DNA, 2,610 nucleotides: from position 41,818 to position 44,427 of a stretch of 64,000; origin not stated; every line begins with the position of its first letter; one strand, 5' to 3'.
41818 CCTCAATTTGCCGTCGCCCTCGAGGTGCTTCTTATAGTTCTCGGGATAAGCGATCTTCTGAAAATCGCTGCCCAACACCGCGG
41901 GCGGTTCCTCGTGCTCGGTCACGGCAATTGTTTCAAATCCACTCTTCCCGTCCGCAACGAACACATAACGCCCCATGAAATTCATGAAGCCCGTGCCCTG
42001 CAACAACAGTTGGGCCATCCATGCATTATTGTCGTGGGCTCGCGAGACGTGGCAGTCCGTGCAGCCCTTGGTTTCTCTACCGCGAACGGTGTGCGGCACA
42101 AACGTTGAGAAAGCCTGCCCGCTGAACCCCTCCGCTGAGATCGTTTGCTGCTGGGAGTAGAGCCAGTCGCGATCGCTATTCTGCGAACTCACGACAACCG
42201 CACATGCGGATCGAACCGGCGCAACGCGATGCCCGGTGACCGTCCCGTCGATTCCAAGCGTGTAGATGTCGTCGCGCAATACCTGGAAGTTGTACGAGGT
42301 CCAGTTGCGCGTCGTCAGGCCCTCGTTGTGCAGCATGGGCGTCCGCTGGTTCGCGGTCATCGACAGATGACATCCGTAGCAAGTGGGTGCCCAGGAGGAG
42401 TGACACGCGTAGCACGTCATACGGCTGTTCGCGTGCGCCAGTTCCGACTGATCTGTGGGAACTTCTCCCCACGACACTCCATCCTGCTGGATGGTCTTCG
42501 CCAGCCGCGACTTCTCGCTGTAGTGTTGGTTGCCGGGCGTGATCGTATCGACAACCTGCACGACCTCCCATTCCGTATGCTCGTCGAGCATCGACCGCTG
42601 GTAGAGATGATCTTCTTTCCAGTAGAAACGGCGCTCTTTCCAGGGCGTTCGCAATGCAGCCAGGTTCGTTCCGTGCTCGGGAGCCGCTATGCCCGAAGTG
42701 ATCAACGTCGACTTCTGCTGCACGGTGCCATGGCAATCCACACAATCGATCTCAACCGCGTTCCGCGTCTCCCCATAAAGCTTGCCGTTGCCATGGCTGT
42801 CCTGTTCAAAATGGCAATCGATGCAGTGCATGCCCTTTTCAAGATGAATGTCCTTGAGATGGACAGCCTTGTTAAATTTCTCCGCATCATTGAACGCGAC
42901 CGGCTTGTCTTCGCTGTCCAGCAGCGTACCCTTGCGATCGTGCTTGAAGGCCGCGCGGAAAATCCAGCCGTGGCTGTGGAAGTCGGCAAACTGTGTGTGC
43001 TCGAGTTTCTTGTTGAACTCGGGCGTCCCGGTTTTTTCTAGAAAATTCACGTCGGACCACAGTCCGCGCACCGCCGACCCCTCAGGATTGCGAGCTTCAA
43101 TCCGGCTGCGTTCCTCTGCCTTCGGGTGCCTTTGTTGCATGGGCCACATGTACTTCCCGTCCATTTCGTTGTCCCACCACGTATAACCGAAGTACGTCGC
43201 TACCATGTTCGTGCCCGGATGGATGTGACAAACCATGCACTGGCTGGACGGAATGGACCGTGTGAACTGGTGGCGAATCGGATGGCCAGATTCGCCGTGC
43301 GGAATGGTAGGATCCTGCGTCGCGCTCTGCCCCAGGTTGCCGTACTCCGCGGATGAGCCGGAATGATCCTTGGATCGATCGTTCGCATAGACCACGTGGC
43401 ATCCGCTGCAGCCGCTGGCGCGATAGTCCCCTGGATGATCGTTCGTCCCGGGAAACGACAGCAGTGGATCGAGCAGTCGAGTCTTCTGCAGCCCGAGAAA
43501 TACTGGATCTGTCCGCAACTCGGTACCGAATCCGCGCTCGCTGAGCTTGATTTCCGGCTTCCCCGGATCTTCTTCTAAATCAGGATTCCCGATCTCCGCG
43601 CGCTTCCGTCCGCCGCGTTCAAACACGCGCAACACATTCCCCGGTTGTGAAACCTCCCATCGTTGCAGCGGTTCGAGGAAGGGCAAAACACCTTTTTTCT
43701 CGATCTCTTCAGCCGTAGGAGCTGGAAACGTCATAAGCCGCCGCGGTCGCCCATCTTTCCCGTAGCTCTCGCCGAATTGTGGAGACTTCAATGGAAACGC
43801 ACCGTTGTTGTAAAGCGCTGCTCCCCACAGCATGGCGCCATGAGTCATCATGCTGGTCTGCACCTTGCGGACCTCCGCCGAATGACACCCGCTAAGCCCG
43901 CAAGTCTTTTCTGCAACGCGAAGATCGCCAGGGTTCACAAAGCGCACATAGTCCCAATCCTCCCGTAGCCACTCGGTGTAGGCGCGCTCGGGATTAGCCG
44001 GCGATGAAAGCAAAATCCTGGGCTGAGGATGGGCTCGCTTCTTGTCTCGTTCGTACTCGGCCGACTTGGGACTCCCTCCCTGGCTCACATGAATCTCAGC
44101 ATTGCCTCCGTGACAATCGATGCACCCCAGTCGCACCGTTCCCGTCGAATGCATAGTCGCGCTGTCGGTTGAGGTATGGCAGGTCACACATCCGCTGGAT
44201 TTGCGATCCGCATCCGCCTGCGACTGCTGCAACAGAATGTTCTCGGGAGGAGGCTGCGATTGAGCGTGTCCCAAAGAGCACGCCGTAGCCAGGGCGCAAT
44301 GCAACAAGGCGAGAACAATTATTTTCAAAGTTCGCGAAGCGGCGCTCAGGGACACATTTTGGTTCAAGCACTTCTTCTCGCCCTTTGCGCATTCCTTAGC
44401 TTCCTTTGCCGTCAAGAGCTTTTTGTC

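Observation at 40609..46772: Convergent two-gene operon: outer-membrane beta-barrel + 9-10-heme cytochrome fused to an LVIVD beta-propeller (porin-cytochrome-like outer module)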

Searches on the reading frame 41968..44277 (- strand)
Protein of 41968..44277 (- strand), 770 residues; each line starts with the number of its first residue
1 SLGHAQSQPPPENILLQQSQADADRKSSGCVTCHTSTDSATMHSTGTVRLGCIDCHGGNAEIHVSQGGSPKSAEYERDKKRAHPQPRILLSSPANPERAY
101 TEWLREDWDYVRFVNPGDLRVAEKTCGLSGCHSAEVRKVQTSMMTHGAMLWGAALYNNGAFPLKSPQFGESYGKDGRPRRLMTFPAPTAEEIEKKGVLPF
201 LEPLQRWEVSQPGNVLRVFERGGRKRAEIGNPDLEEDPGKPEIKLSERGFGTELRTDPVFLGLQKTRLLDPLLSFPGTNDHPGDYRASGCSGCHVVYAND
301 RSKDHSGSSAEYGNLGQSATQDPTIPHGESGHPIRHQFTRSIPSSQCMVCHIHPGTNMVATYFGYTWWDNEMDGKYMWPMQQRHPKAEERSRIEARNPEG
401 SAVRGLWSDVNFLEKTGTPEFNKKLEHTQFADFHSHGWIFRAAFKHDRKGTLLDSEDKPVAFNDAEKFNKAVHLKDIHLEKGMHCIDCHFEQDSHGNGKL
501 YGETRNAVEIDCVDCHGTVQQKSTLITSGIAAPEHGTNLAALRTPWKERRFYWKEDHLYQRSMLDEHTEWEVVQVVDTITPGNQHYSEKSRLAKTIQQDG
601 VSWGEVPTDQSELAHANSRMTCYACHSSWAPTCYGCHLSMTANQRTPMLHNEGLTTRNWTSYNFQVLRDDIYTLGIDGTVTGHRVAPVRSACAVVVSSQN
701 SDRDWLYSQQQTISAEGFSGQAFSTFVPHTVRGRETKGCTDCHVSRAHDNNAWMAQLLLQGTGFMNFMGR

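Call 37: search_protein_representatives(protein=window:41968-44277:-)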
Query: 770 residues. Proteins with E-value up to 0.001 (for the whole library): 2975; up to 1e-10: 1867; up to 1e-30: 665. The best 150 are listed.
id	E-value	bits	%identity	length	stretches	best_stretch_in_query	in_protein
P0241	2.1e-292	988.5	59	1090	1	21-770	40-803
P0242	1.2e-288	976.0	59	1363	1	21-770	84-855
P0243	3.0e-256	868.9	56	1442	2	54-770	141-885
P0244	7.2e-243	824.7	55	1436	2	8-560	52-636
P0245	2.9e-236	802.8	57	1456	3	19-333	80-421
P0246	6.5e-235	798.3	56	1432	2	81-770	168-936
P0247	1.4e-233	794.0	61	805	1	119-770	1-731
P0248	2.1e-228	776.8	50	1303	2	18-475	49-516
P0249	2.1e-215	733.8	48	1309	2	82-769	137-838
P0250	1.1e-203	695.1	56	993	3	17-343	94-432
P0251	7.6e-202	689.0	51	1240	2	177-770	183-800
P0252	6.8e-201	685.8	49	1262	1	10-770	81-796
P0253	3.6e-186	637.2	58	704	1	21-537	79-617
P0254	2.0e-182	624.7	54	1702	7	92-303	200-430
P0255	1.1e-177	609.1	50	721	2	25-471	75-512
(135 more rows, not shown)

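Call 43: find_related_loci(query=A2, collection=genome_contigs, flank=10000)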
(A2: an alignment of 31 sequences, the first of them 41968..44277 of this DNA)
Query A2 (770 aa) in genome_contigs; peptide patterns used: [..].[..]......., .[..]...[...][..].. (x = any residue, [..] = any of these).
600 stretches matched a pattern (row limit reached: there are more); 589 encode a relative of the query (tblastn E <= 1e-3); the best 80 are kept; 80 distinct loci.
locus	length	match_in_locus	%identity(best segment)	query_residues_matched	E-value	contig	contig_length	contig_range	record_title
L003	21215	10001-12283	81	12-770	0e+0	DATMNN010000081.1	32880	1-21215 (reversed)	MAG TPA_asm: Terriglobales bacterium isolate SMAG_U12851 k141_4412458, whole genome shotgun sequence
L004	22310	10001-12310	93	1-770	0e+0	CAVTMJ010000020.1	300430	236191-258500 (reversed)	MAG: uncultured Acidobacteriota bacterium isolate MFD06085.bin.1.89 genome assembly, contig: contig_68418, whole genome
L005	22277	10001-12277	74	16-770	0e+0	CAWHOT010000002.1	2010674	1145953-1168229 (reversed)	MAG: uncultured Acidobacteriaceae bacterium isolate MFD09222.bin.1.228 genome assembly, contig: contig_38187, whole geno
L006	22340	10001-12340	73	1-770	0e+0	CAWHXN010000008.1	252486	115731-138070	MAG: uncultured Acidobacteriaceae bacterium isolate MFD00731.bin.1.235 genome assembly, contig: contig_22658, whole geno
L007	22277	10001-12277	70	12-770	0e+0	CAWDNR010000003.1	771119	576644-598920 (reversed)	MAG: Terriglobia bacterium isolate MFD03346.bin.2.88 genome assembly, contig: contig_10534, whole genome shotgun sequenc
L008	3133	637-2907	70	15-770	0e+0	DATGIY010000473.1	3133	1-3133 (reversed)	MAG TPA_asm: Terriglobales bacterium isolate SMAG_U9819 k141_1089834, whole genome shotgun sequence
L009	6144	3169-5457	70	11-770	0e+0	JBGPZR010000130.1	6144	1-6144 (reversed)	MAG: Terriglobia bacterium isolate OBJ1_062018_070_20 k141_2236713_length_6144_cov_8.0000, whole genome shotgun sequence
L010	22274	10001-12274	70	15-770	0e+0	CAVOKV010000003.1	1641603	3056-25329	MAG: uncultured Acidobacteriota bacterium isolate MFD00008.bin.1.116 genome assembly, contig: contig_11622, whole genome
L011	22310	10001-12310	69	5-770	0e+0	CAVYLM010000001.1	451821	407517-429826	MAG: uncultured Acidobacteriota bacterium isolate MFD01299.bin.1.174 genome assembly, contig: contig_15876, whole genome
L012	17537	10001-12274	69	16-770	0e+0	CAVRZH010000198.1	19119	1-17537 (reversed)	MAG: Bryobacterales bacterium isolate MFD04752.bin.3.6 genome assembly, contig: contig_61994, whole genome shotgun seque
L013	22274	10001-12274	69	15-770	0e+0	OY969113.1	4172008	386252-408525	MAG: uncultured Acidobacteriota bacterium isolate MFD03399.bin.1.55 genome assembly, chromosome: 1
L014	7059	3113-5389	69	15-770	0e+0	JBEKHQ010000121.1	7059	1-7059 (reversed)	MAG: Bryobacteraceae bacterium isolate SPRUCE 280 SPRUCE_280_121, whole genome shotgun sequence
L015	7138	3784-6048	69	18-770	0e+0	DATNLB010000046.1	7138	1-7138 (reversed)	MAG TPA_asm: Candidatus Acidiferrales bacterium isolate SMAG_U11440 k141_274455, whole genome shotgun sequence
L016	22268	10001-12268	68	18-770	0e+0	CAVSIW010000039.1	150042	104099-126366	MAG: uncultured Acidobacteriota bacterium isolate MFD01299.bin.2.133 genome assembly, contig: contig_34756, whole genome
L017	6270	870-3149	67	14-770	0e+0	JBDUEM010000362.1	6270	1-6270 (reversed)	MAG: Bryobacteraceae bacterium isolate cluster4_bin.95 NODE_44463_length_6270_cov_8.117297, whole genome shotgun sequenc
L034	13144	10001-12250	63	15-770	0e+0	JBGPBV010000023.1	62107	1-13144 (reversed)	MAG: Vicinamibacteria bacterium isolate OBJ_0618_050_8 k141_1697707_length_62107_cov_50.7487, whole genome shotgun seque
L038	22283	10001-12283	60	15-770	0e+0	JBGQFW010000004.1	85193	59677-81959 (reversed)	MAG: Candidatus Methylomirabilia bacterium isolate OBJ2_061818_090_42 k141_604650_length_85193_cov_19.0293, whole genome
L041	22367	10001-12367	58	29-770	0e+0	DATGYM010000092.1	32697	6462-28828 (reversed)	MAG TPA_asm: Pyrinomonadaceae bacterium isolate SMAG_U10635 k141_21848, whole genome shotgun sequence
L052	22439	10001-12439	56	11-770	0e+0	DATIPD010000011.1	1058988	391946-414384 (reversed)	MAG TPA_asm: Pyrinomonadaceae bacterium isolate SMAG_U15841 k141_903345, whole genome shotgun sequence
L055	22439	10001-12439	55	5-770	0e+0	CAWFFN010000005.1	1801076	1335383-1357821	MAG: uncultured delta proteobacterium isolate MFD00822.bin.1.250 genome assembly, contig: contig_26365, whole genome sho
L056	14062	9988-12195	58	29-770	0e+0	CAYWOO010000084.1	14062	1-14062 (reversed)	MAG TPA_asm: uncultured Dehalococcoidia bacterium isolate binchicken_co165_369 genome assembly, contig: k141_2511226, wh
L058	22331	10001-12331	57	17-770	0e+0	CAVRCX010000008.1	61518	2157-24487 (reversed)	MAG: Terriglobia bacterium isolate MFD04780.bin.1.217 genome assembly, contig: contig_27813, whole genome shotgun sequen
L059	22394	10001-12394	56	23-770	0e+0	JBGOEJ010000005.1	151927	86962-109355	MAG: Candidatus Fervidibacter canadensis isolate 3300025775_14 Ga0209276_100124, whole genome shotgun sequence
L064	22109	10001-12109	57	33-770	0e+0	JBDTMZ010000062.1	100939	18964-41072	MAG: Candidatus Solibacter sp. isolate cluster3_bin.138 NODE_339_length_100939_cov_14.607767, whole genome shotgun seque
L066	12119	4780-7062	55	15-770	0e+0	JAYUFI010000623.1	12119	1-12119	MAG: Planctomycetaceae bacterium isolate GFS_7692 GFS_7692_622, whole genome shotgun sequence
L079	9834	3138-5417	54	15-769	0e+0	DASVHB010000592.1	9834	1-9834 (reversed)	MAG TPA_asm: Pirellulales bacterium isolate SMAG_U2130 k141_1432664, whole genome shotgun sequence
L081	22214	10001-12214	56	47-769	0e+0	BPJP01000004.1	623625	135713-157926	MAG: Gemmatales bacterium KatS3mg105 DNA, contig_13297, whole genome shotgun sequence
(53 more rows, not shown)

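Call 55: predict_structure(alignment_id=A2)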
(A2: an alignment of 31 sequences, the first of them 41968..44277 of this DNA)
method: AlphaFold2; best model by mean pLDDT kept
length: 770 residues; sequences in the alignment: 31
mean_pLDDT: 48.5   pTM: 0.33
mean pLDDT of the five models: 48.5, 47.4, 46.5, 44.6, 43.4
residues with pLDDT >= 90: 11; 70-90: 161; 50-70: 157; < 50: 441
segments of 3 or more residues with pLDDT < 50: 1-12, 36-40, 91-98, 141-174, 176-179, 193-198, 200-234, 236-306, 313-317, 329-372, 397-401, 427-443, 446-450, 473-508, 621-770
pLDDT, mean of each block of 10 residues (from residue 1): 34 62 82 59 61 79 75 82 74 42 68 67 61 55 34 28 33 47 59 46 32 27 38 42 37 28 24 36 31 35 47 49 57 43 23 23 26 56 71 56 61 64 57 29 44 70 74 44 24 28 36 81 82 80 86 91 79 87 82 69 72 63 30 21 23 22 23 26 26 28 30 25 21 29 35 33 27
secondary structure, 60 per line:
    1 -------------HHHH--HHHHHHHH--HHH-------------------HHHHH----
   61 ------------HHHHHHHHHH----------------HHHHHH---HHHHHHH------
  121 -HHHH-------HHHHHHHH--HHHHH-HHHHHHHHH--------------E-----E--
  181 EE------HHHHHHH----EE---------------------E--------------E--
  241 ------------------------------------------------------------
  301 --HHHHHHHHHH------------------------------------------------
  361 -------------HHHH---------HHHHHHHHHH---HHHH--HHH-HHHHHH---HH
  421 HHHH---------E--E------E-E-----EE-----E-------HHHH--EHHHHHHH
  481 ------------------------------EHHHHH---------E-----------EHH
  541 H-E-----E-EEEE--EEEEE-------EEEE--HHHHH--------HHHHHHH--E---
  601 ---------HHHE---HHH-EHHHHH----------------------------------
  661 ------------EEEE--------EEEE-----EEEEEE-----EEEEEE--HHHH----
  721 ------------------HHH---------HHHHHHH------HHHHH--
elements in order (helices of 4 or more, strands of 3 or more residues): H14-17 H20-27 H52-56 H73-82 H99-104 H108-114 H122-125 H133-140 H143-147 H149-157 H189-195 H303-312 H374-377 H387-396 H400-403 H410-415 H419-424 H467-470 H474-480 H512-516 E551-554 E557-561 E569-572 H575-579 H588-594 H622-626 E673-676 E685-688 E694-699 E705-710 H713-716 H751-757 H764-768

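Call 58: search_solved_structures(query=A2, max_evalue=10, show_alignments=3)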
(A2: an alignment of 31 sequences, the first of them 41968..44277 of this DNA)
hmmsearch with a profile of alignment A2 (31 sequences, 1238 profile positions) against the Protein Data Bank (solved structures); distinct sequences matched with E-value up to 10: 19.
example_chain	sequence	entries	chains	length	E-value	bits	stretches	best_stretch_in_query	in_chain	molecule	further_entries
4q0t_A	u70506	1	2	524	0.00038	21.4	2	53-92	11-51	Eight-heme nitrite reductase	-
2zo5_A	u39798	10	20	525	0.00039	21.4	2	53-92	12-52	Eight-heme nitrite reductase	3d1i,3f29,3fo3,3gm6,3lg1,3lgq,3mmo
3owm_A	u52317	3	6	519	0.00053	20.9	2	53-92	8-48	Eight-heme nitrite reductase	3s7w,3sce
3uu9_A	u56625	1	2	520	0.00053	20.9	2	53-92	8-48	Eight-heme nitrite reductase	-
3rkh_A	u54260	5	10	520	0.00053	20.9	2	53-92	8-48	Eight-heme nitrite reductase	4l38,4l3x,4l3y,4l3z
4q4u_A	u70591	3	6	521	0.00053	20.9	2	53-92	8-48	Eight-heme nitrite reductase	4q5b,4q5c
2ot4_A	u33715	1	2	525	0.001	20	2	53-92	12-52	Eight-heme nitrite reductase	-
2ozy_A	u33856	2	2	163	0.0084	17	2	45-83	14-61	Cytochrome c-type protein nrfB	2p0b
8k9e_A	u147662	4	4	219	0.057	14.2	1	37-80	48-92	Cytochrome c7-like domain-containing protein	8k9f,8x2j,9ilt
6btm_A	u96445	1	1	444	0.093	13.5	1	39-158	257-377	Alternative Complex III subunit A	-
9ylb_B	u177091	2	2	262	0.096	13.4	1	679-741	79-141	Ubiquitin-conjugating enzyme E2 Z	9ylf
4wjy_A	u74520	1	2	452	0.15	12.8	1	499-552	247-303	Cytochrome c-552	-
2rf7_A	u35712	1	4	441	0.24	12.1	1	499-552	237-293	Cytochrome c-552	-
1gu6_A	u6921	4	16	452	0.27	12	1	499-552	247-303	CYTOCHROME C552 | Cytochrome c-552 | Cytochrome c nitrite reductase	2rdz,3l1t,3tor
5a4p_A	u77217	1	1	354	0.27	12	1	679-741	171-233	UBIQUITIN-CONJUGATING ENZYME E2 Z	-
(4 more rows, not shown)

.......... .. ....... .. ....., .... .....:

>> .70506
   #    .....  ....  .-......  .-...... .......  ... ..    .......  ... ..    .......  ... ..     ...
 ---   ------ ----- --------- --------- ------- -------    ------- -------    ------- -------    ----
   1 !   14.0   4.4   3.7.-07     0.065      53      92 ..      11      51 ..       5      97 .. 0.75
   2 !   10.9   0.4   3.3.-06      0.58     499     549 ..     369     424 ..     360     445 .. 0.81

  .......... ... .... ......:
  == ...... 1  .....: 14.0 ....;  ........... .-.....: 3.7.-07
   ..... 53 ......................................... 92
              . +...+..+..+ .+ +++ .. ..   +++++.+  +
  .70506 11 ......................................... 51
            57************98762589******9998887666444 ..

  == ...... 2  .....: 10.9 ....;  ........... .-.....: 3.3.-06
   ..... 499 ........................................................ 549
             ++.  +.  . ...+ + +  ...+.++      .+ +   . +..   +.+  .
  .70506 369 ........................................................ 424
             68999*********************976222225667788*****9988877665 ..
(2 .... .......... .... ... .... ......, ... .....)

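Call 61: fold_search(model_id=the predicted structure, library=pdb)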
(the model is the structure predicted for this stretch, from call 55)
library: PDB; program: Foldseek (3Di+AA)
matches with E <= 10: 4; with E <= 0.001: 0
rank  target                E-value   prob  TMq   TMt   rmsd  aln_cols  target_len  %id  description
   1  5vzj_J                6.3e+00  0.01  0.03  0.04  29.6       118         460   16  STRUCTURE OF A TWELVE COMPONENT MPP6-NUCLEAR RNA EXOSOME COMPLEX BOUND TO RNA (released 2017-08-02)
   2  5jwb_A                9.3e+00  0.08  0.03  0.05   4.1        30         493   13  Structure of NDH2 from plasmodium falciparum in complex with NADH (released 2017-03-29)
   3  5oql_U                9.3e+00  0.01  0.03  0.05  13.1        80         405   14  Cryo-EM structure of the 90S pre-ribosome from Chaetomium thermophilum (released 2017-10-11)
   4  5k36_J                9.9e+00  0.01  0.03  0.05  26.2       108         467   15  Structure of an eleven component nuclear RNA exosome complex bound to RNA (released 2016-11-02)

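Call 78: search_protein_families(library=pfam, proteins=[L034:8295-9872:+, L038:7540-9180:+, L055:8376-9947:+, L056:8387-9874:+, L058:8382-9914:+, L059:8233-9828:+, L066:2546-4138:+, L079:1000-2610:+, L081:7863-9446:+, L064:8271-9932:+], max_evalue=1)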
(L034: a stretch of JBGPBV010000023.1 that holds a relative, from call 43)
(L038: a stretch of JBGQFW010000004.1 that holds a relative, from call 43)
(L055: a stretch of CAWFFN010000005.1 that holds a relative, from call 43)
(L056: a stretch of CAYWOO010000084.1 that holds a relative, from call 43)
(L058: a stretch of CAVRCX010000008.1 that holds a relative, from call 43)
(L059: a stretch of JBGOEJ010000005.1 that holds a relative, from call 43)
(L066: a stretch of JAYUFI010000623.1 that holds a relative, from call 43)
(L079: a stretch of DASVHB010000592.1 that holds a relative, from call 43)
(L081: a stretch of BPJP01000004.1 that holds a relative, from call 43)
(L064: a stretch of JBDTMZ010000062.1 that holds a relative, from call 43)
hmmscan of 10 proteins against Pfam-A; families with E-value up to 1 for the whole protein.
L034:8295-9872:+ (526 aa): 1 family
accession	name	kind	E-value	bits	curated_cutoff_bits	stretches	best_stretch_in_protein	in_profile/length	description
PF13372.12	Alginate_exp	-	0.14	11.4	25.2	1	134-366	68-282/395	Alginate export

L038:7540-9180:+ (547 aa): 0 families

L055:8376-9947:+ (524 aa): 0 families

L056:8387-9874:+ (496 aa): 0 families

L058:8382-9914:+ (511 aa): 0 families

L059:8233-9828:+ (532 aa): 0 families

L066:2546-4138:+ (531 aa): 1 family
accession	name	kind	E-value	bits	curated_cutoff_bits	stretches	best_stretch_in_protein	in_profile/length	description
PF13372.12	Alginate_exp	-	0.37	10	25.2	1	155-384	75-287/395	Alginate export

L079:1000-2610:+ (537 aa): 0 families

L081:7863-9446:+ (528 aa): 0 families

L064:8271-9932:+ (554 aa): 0 families

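Call 81: search_protein_families(library=pfam, alignment_id=A2, max_evalue=1)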
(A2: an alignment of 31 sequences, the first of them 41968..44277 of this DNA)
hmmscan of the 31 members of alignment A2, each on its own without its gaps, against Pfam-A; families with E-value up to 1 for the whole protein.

A. member 1, window:41968-44277:- (770 aa): 3 families
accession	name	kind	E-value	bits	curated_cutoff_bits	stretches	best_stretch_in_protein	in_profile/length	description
PF14522.11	Cytochrome_C7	-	1.5e-05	25.2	24.8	2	475-522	5-54/67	Cytochrome c7 and related cytochrome c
PF13435.11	Cytochrome_C554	-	0.004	18.5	20.8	1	465-517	30-84/84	Cytochrome c554 and c-prime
PF14537.11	Cytochrom_c3_2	-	0.016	16.1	25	2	478-524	2-41/79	Cytochrome c3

B. families by the number of members that match (of 31 scanned): 26 families (the first 25 are shown)
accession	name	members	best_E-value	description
PF14537.11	Cytochrom_c3_2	30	8.4e-22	Cytochrome c3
PF14522.11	Cytochrome_C7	27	7.8e-25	Cytochrome c7 and related cytochrome c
PF08309.17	LVIVD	26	3.3e-25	LVIVD repeat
PF13435.11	Cytochrome_C554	23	3.6e-07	Cytochrome c554 and c-prime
PF22113.1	Mtrc-MtrF_II-IV_dom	12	3.7e-10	Outer membrane cytochrome MtrC/MtrF-like, domains II/IV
PF09699.15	Paired_CXXCH_1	7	0.00094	Doubled CXXCH motif (Paired_CXXCH_1)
PF02085.21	Cytochrom_CIII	6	2.5e-13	Class III cytochrome C family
PF22678.1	Cytochrom_c_NrfB-like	4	0.019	Cytochrome c-type protein NrfB-like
PF16819.11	DUF5074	3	0.0087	Domain of unknown function (DUF5074)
PF21544.3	PorZ_N_b_propeller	3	0.06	TSS9, PorZ, N-terminal beta-propeller domain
PF19339.4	ANGEL2_N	2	0.065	Protein angel homolog 2 N-terminal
PF25204.1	DAAF9_2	2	0.15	DAAF9 domain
PF01355.22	HIPIP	2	0.15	High potential iron-sulfur protein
PF02335.20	Cytochrom_C552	2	0.23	Cytochrome c552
PF16371.11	MetallophosN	1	0.0032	N terminal of Calcineurin-like phosphoesterase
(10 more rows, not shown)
